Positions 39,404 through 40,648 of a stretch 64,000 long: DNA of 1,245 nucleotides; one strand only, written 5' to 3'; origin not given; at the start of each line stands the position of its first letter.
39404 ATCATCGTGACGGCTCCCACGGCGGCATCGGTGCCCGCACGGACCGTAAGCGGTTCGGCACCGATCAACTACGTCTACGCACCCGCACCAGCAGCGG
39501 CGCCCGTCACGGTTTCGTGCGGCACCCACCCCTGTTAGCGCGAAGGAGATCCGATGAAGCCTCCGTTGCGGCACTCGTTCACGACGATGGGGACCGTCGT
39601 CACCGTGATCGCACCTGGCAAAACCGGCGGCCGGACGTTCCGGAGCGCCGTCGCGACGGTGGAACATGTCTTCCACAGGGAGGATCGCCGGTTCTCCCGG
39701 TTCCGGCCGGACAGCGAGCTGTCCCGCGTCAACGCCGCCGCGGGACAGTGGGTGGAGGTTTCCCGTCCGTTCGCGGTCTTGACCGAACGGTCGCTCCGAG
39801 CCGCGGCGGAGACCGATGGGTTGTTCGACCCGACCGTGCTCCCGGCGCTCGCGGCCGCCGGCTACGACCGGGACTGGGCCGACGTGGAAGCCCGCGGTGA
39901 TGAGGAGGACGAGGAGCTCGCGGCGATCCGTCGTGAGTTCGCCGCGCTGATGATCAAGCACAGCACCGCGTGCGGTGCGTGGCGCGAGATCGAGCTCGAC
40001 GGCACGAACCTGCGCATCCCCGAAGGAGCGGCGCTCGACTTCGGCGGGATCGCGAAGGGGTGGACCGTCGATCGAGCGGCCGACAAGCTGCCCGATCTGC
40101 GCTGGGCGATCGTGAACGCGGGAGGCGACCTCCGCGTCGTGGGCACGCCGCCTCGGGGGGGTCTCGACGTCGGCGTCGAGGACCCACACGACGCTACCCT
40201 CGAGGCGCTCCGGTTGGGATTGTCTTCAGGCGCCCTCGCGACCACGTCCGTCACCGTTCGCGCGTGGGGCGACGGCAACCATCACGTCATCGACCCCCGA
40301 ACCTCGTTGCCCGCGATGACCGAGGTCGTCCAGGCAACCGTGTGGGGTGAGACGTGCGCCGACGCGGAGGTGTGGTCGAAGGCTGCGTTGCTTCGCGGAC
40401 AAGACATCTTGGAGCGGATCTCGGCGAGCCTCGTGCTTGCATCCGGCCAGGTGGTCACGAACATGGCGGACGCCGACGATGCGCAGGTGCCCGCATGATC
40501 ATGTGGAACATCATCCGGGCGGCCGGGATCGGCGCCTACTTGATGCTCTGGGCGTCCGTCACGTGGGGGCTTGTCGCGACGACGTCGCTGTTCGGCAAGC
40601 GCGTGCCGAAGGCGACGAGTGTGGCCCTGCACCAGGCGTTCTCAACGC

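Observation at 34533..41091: Two independent ApbE flavin-transferase / ferric-reductase-like membrane protein modules in 7 kb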

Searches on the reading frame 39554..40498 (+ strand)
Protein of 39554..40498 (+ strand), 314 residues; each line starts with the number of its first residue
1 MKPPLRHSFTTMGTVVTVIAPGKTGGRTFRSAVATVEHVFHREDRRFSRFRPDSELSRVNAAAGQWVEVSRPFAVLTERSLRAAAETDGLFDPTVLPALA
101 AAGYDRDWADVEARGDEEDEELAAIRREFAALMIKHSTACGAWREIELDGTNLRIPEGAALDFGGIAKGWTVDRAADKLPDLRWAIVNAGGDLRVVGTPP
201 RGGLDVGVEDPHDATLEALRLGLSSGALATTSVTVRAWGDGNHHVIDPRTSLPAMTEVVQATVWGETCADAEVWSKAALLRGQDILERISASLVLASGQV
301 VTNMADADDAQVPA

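Call 3: search_protein_families(library=pfam, max_evalue=0.01, proteins=[window:39554-40498:+])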
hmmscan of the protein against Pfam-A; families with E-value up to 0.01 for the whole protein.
window:39554-40498:+ (314 aa): 1 family
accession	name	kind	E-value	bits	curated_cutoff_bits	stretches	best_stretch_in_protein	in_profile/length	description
PF02424.20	ApbE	-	4.3e-50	171.1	25.6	1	12-284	1-249/266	ApbE family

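Call 4: search_protein_families(library=ncbifam, max_evalue=0.01, proteins=[window:39554-40498:+])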
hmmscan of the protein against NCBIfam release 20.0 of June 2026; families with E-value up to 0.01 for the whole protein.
window:39554-40498:+ (314 aa): 1 family
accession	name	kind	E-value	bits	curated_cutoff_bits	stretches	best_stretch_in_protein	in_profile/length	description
NF007774.0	PRK10461.1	equivalog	2.4e-11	43.1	498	1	10-288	40-315/351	FAD:protein FMN transferase ApbE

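Call 19: search_solved_structures(query=window:39554-40498:+, max_evalue=0.001, show_alignments=3)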
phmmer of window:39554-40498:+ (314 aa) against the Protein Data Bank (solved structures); distinct sequences matched with E-value up to 0.001: 13.
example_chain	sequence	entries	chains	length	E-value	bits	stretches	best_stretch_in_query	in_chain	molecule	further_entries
1vrm_A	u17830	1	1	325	5.7e-20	74.7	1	12-284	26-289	hypothetical protein TM1553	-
4xdt_A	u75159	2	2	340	1.2e-15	60.4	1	12-283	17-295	FAD:protein FMN transferase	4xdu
4ifu_A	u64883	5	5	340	8.6e-15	57.7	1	12-283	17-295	FAD:protein FMN transferase | Thiamine biosynthesis lipoprotein ApbE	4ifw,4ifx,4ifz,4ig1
7mgt_A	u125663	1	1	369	1.1e-14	57.3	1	12-283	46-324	FAD:protein FMN transferase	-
4xdr_A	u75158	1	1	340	2.2e-14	56.3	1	12-282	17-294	FAD:protein FMN transferase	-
6nxi_A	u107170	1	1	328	1.8e-13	53.3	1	8-284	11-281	FAD:protein FMN transferase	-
6nxj_A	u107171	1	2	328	2.4e-12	49.6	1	8-284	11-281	FAD:protein FMN transferase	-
5mgy_H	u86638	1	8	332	3.7e-12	49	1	10-284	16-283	FAD:protein FMN transferase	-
4xgw_A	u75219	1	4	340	2.8e-11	46.1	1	11-287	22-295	FAD:protein FMN transferase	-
7esa_A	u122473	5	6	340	4.4e-11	45.5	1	51-282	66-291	FAD:protein FMN transferase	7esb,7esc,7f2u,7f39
2o18_A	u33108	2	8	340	9.9e-11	44.3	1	11-287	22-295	Thiamine biosynthesis lipoprotein apbE | FAD:protein FMN transferase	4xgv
4xgx_A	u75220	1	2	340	6.9e-10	41.6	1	11-287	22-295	FAD:protein FMN transferase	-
3pnd_A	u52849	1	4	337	8.5e-08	34.7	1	11-285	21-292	Thiamine biosynthesis lipoprotein ApbE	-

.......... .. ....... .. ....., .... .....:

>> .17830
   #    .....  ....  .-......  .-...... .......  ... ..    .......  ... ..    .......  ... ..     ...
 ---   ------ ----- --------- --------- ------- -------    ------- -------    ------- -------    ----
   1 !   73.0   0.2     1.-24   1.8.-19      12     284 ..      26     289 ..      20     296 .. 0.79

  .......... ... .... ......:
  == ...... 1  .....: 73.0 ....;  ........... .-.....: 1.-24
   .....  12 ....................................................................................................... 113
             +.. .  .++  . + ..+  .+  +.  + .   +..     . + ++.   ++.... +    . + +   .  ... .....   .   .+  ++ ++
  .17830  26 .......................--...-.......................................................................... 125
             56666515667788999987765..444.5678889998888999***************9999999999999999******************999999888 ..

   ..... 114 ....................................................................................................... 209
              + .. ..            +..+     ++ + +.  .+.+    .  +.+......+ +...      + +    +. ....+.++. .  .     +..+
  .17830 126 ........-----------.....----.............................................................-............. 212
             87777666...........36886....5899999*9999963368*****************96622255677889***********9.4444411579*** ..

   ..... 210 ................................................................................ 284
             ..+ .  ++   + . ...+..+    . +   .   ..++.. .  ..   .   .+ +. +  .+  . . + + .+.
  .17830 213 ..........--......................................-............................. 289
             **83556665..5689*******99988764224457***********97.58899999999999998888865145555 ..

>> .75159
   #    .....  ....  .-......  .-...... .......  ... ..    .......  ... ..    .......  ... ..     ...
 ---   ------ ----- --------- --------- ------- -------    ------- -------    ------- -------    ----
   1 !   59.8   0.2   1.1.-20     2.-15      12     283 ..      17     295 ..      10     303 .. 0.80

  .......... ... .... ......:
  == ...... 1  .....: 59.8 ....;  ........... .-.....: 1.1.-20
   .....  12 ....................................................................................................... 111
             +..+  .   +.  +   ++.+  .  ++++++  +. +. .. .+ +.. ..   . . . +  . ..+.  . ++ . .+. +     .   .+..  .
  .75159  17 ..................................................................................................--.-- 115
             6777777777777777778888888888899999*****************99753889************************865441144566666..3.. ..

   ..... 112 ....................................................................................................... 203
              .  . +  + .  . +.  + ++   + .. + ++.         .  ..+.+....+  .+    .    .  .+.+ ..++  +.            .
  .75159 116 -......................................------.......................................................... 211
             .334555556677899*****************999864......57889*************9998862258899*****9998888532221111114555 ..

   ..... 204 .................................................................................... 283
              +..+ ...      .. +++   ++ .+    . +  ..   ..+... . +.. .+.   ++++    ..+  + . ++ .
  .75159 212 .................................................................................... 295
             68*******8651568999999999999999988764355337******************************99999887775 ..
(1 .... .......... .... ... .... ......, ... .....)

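Call 75: search_dna_similar(query=window:39554-40498:+, collection=plasmids, mode=protein, max_evalue=1e-8, max_rows=25)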
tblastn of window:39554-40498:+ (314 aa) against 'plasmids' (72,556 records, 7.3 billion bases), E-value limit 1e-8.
Records with a match: 114; places in all: 114; records where one place covers at least 80% of the query: 47.
Best place of each record, by identity: <60% 114.
By first word of the organism name: Pseudosulfitobacter 38; Pantoea 8; Paracoccus 5; Rhodococcus 4; Cupriavidus 4; Shinella 4; Arthrobacter 3; Rhizobium 3; Deinococcus 2; Methylocella 2; and 38 more.
By predicted mobility (MOB-suite, as given by PLSDB): conjugative 55; non-mobilizable 54; mobilizable 5.
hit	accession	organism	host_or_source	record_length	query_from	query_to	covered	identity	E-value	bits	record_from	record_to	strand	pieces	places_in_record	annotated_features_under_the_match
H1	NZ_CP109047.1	Streptomyces sp. NBC_00637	-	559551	47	305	82%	38.4%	1e-26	117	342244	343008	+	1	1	FAD:protein FMN transferase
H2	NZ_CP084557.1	Arthrobacter sp. FW306-05-C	isolate,terrestrial sediment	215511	9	282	87%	36.0%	1e-23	108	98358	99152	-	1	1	FAD:protein FMN transferase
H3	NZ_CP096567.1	Rhodococcus qingshengii JCM 15477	sandy loam,soil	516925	1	300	96%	31.6%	8e-21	100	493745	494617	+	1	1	FAD:protein FMN transferase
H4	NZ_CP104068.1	Alicyclobacillus fastidiosus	cell culture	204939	1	285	91%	33.0%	2e-29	125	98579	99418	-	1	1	FAD:protein FMN transferase | peptidoglycan-binding domain-containing protein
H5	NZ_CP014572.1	Arthrobacter sp. D5-1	cell culture,Soil cores containing ...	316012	9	282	87%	34.3%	4e-20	98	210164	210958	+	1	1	FAD:protein FMN transferase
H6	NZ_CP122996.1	Mycolicibacterium aubagnense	wall sediment of Poderosa mine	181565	47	286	76%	37.5%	7e-21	100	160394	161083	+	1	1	FAD:protein FMN transferase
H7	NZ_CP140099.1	Deinococcus sp. AB2017081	pure culture,soil near an iron factory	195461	26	291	85%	33.2%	1e-13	79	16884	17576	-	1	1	FAD:protein FMN transferase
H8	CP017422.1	Arthrobacter sp. ZXY-2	whole organism,soil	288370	28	282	81%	34.6%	2e-16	87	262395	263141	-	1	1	hypothetical protein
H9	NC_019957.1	Mycobacterium sp. JS623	-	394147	48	291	78%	36.0%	6e-19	95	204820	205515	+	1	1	FAD:protein FMN transferase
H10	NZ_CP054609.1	Paenibacillus cellulosilyticus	cell culture,soil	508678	4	293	92%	30.3%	3e-23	107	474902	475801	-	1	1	FAD:protein FMN transferase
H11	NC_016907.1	Gordonia polyisoprenivorans VH2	-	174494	4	280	88%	31.6%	7e-20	97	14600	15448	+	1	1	FAD:protein FMN transferase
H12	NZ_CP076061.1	Cupriavidus sp. EM10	Pure-cultured cell,sewage water sludge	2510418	11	282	87%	31.4%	5e-9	65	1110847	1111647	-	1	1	none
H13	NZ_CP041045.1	Paracoccus sp. AK26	pure culture,Hexachlorocyclohexane ...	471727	4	282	89%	30.5%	1e-13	79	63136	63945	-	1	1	FAD:protein FMN transferase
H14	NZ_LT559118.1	Nonomuraea gerenzanensis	-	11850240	44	282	76%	35.5%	2e-17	91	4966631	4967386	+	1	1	none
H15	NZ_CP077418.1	Rhodococcus qingshengii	pure culture,oil-contaminated water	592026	29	282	81%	33.3%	1e-23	108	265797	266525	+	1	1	FAD:protein FMN transferase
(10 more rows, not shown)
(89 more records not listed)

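Call 76: get_annotated_region(hit=H1, flank=5000)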
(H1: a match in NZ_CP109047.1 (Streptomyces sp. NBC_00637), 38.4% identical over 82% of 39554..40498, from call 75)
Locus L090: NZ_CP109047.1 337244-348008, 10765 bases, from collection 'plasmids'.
description: Streptomyces sp. NBC_00637 strain NBC 00637 plasmid unnamed1, complete sequence
organism: Streptomyces sp. NBC_00637 (NCBI taxid 2903667)
taxonomy: Bacteria; Actinomycetota; Actinomycetes; Kitasatosporales; Streptomycetaceae; Streptomyces; Streptomyces sp. NBC 00637
host: -; source: -; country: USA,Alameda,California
typing (MOB-suite, as given by PLSDB): non-mobilizable
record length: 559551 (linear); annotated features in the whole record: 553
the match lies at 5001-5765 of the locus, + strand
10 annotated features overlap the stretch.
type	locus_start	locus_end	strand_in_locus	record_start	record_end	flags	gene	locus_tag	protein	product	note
CDS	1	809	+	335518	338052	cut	-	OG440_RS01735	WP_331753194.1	heavy metal translocating P-type ATPase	-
CDS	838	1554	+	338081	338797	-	-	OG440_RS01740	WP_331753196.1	response regulator transcription factor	GO:0000160 - phosphorelay signal transduction system [Evidence IEA]; GO:0006355 - regulation of DNA-templated ...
CDS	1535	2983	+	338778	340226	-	-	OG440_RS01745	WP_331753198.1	ATP-binding protein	-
CDS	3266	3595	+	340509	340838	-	-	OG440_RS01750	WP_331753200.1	hypothetical protein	-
CDS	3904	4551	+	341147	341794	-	-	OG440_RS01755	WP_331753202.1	hypothetical protein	-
CDS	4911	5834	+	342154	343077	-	-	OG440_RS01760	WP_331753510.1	FAD:protein FMN transferase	-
CDS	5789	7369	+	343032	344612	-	-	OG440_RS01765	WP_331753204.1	2Fe-2S iron-sulfur cluster-binding protein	-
CDS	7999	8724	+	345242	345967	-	-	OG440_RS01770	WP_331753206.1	hypothetical protein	-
CDS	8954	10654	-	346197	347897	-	-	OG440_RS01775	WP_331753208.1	VanW family protein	-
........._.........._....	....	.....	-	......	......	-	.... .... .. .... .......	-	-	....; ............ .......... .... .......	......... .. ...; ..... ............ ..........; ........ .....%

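Call 77: get_annotated_region(hit=H2, flank=5000)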
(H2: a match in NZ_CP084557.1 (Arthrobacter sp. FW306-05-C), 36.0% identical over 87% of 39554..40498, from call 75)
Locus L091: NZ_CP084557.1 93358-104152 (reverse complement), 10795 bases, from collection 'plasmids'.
description: Arthrobacter sp. FW306-05-C plasmid unnamed1
organism: Arthrobacter sp. FW306-05-C (NCBI taxid 2879620)
taxonomy: Bacteria; Actinomycetota; Actinomycetes; Micrococcales; Micrococcaceae; Arthrobacter; Arthrobacter sp. FW306-05-C
host: -; source: isolate,terrestrial sediment; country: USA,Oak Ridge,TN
typing (MOB-suite, as given by PLSDB): conjugative; replicon rep_cluster_1547; relaxase MOBP; mating-pair formation MPF_T
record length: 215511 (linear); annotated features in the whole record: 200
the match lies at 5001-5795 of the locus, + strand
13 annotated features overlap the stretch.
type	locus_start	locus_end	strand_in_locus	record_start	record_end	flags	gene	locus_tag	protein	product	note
CDS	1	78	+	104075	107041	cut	-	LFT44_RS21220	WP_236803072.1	Tn3 family transposase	-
CDS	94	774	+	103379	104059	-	-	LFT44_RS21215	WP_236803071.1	plasmid pRiA4b ORF-3 family protein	-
CDS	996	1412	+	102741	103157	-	-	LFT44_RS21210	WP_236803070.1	hypothetical protein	-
CDS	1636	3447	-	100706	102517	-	-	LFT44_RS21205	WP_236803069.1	glycoside hydrolase family 15 protein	-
CDS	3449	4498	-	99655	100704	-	-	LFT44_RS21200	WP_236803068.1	glucose 1-dehydrogenase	-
CDS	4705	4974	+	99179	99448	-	-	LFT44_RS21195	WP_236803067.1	hypothetical protein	-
CDS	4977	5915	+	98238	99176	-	-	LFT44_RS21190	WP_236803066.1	FAD:protein FMN transferase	-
CDS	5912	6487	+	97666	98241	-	-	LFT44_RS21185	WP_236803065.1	ferric reductase-like transmembrane domain-containing protein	-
CDS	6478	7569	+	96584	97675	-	-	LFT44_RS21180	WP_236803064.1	NADH-ubiquinone oxidoreductase-F iron-sulfur binding region domain-containing protein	-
CDS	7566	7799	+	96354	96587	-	-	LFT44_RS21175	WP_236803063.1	ferredoxin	-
CDS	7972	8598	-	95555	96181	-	-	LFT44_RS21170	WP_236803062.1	DedA family protein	GO:0055085 - transmembrane transport [Evidence IEA]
CDS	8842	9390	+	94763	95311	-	-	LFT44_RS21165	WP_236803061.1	hypothetical protein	-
CDS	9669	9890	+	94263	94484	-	-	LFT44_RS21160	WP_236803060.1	hypothetical protein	-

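Call 78: get_annotated_region(hit=H3, flank=5000)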
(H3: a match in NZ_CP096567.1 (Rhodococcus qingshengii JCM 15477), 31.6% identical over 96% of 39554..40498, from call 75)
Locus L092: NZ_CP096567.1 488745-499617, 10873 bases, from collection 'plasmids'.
description: Rhodococcus qingshengii JCM 15477 strain djl-6 plasmid pdjl-6-4, complete sequence
organism: Rhodococcus qingshengii JCM 15477 (NCBI taxid 1303681)
taxonomy: Bacteria; Actinomycetota; Actinomycetes; Mycobacteriales; Nocardiaceae; Rhodococcus; Rhodococcus qingshengii; Rhodococcus qingshengii JCM 15477
host: -; source: sandy loam,soil; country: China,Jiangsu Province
typing (MOB-suite, as given by PLSDB): mobilizable; relaxase MOBP
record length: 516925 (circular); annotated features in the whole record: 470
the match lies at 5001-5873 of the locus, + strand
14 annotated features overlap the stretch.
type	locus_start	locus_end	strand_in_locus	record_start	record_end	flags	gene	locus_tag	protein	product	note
CDS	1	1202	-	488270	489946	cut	istA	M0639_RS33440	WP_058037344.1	IS21 family transposase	-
CDS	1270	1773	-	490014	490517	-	-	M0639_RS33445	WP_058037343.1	condensation domain-containing protein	-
CDS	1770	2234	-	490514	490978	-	-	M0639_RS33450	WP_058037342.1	hypothetical protein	-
CDS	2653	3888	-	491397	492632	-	-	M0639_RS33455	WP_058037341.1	HAMP domain-containing sensor histidine kinase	GO:0007165 - signal transduction [Evidence IEA]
CDS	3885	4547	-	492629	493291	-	-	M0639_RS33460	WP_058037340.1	response regulator transcription factor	GO:0000160 - phosphorelay signal transduction system [Evidence IEA]; GO:0006355 - regulation of DNA-templated ...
CDS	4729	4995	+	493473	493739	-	-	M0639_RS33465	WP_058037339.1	hypothetical protein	-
CDS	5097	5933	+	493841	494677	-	-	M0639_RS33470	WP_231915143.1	FAD:protein FMN transferase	-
CDS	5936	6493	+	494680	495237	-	-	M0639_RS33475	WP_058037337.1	ferric reductase-like transmembrane domain-containing protein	-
CDS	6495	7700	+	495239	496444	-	-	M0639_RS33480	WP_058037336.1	NADH-ubiquinone oxidoreductase-F iron-sulfur binding region domain-containing protein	-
CDS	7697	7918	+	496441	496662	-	-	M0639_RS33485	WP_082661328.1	ferredoxin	-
CDS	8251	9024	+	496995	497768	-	-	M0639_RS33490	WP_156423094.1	AAA family ATPase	-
CDS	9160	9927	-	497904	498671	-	-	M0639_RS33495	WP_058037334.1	VIT family protein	-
CDS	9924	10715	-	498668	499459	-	-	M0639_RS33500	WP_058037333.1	acyl-ACP thioesterase domain-containing protein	GO:0006633 - fatty acid biosynthetic process [Evidence IEA]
CDS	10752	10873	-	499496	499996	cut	-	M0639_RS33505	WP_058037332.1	DUF2231 domain-containing protein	-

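Call 80: get_annotated_region(hit=H6, flank=3500)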
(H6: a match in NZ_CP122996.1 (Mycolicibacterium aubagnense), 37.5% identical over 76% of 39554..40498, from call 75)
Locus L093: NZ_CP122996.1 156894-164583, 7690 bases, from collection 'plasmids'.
description: Mycolicibacterium aubagnense strain HPB1.1 plasmid unnamed4
organism: Mycolicibacterium aubagnense (NCBI taxid 319707)
taxonomy: Bacteria; Actinomycetota; Actinomycetes; Mycobacteriales; Mycobacteriaceae; Mycolicibacterium; Mycolicibacterium aubagnense
host: -; source: wall sediment of Poderosa mine; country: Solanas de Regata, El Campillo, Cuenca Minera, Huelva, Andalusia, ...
typing (MOB-suite, as given by PLSDB): non-mobilizable
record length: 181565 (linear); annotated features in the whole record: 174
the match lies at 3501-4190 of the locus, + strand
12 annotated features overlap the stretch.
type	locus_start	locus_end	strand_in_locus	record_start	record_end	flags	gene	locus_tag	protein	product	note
CDS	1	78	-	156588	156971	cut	-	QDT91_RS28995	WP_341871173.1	hypothetical protein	-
CDS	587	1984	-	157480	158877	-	-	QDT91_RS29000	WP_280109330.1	ATP-binding protein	-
CDS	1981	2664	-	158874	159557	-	-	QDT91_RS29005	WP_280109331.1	response regulator transcription factor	-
CDS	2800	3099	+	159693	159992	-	-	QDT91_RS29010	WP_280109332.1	hypothetical protein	-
CDS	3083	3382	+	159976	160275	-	-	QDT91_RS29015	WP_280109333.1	hypothetical protein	-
CDS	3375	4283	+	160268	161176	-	-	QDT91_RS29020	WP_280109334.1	FAD:protein FMN transferase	-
CDS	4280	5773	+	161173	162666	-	-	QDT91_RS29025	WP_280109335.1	2Fe-2S iron-sulfur cluster-binding protein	-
CDS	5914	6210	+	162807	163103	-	-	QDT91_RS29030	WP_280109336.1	hypothetical protein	-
CDS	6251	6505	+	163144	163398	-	-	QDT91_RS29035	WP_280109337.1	hypothetical protein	-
CDS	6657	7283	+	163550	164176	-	-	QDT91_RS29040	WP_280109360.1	alpha/beta fold hydrolase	-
CDS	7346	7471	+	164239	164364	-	-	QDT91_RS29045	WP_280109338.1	hypothetical protein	-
CDS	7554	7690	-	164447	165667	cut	-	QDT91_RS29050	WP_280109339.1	amino acid permease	GO:0055085 - transmembrane transport [Evidence IEA]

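Call 81: get_annotated_region(hit=H11, flank=3500)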
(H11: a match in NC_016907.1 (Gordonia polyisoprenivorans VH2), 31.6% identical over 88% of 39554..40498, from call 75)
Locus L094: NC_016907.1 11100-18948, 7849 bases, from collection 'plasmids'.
description: Gordonia polyisoprenivorans VH2 plasmid p174, complete sequence
organism: Gordonia polyisoprenivorans VH2 (NCBI taxid 1112204)
taxonomy: Bacteria; Actinomycetota; Actinomycetes; Mycobacteriales; Gordoniaceae; Gordonia; Gordonia polyisoprenivorans; Gordonia polyisoprenivorans VH2
host: -; source: -; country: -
typing (MOB-suite, as given by PLSDB): non-mobilizable
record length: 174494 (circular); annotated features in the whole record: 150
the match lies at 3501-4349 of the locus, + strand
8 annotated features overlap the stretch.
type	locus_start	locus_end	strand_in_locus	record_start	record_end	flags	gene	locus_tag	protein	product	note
CDS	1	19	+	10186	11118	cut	-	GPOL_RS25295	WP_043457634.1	chlorophyllase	-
CDS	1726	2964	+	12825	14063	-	-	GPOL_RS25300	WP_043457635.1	oxygenase MpaB family protein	-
CDS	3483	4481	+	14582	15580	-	-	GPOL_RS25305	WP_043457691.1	FAD:protein FMN transferase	-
CDS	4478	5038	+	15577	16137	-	-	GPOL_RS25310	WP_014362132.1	ferric reductase-like transmembrane domain-containing protein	-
CDS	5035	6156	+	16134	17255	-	-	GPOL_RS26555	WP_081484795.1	NADH-ubiquinone oxidoreductase-F iron-sulfur binding region domain-containing protein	-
CDS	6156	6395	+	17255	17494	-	-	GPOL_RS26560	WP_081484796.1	ferredoxin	-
CDS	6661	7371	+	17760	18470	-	-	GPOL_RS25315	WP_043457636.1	TetR/AcrR family transcriptional regulator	-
CDS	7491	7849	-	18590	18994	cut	-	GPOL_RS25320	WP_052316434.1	TIGR03618 family F420-dependent PPOX class oxidoreductase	GO:0008150 - biological_process [Evidence IEA]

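Call 82: get_annotated_region(hit=H4, flank=3500)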
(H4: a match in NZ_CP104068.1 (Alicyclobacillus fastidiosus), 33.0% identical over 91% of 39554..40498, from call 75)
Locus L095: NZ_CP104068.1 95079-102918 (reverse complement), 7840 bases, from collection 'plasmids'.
description: Alicyclobacillus fastidiosus strain DSM 17978 plasmid unnamed1, complete sequence
organism: Alicyclobacillus fastidiosus (NCBI taxid 392011)
taxonomy: Bacteria; Bacillota; Bacilli; Bacillales; Alicyclobacillaceae; Alicyclobacillus; Alicyclobacillus fastidiosus
host: -; source: cell culture; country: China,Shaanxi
typing (MOB-suite, as given by PLSDB): non-mobilizable
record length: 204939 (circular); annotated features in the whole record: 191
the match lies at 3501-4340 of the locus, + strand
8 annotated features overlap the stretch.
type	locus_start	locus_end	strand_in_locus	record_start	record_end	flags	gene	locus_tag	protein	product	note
CDS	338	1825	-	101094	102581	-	-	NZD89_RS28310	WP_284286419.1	ATP-binding protein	-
CDS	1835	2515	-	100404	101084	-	-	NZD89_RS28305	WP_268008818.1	response regulator transcription factor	GO:0000160 - phosphorelay signal transduction system [Evidence IEA]; GO:0006355 - regulation of DNA-templated ...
CDS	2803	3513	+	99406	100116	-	-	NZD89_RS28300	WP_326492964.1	peptidoglycan-binding domain-containing protein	-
CDS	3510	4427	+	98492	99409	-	-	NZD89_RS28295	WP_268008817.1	FAD:protein FMN transferase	-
CDS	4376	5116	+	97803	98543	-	-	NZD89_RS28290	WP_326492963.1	ferric reductase-like transmembrane domain-containing protein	-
CDS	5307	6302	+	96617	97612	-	-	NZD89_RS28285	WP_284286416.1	NAD(P)/FAD-dependent oxidoreductase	-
CDS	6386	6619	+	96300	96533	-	-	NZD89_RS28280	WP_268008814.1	ferredoxin family protein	-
CDS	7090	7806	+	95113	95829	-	-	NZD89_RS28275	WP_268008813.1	hypothetical protein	-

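Call 83: get_annotated_region(hit=H14, flank=3500)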
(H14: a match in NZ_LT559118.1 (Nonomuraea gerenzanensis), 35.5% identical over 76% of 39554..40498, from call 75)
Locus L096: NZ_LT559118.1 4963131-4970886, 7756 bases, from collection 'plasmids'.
description: Nonomuraea gerenzanensis isolate nono1 plasmid I, complete sequence
organism: Nonomuraea gerenzanensis (NCBI taxid 93944)
taxonomy: Bacteria; Actinomycetota; Actinomycetes; Streptosporangiales; Streptosporangiaceae; Nonomuraea; Nonomuraea gerenzanensis
host: -; source: -; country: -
typing (MOB-suite, as given by PLSDB): non-mobilizable
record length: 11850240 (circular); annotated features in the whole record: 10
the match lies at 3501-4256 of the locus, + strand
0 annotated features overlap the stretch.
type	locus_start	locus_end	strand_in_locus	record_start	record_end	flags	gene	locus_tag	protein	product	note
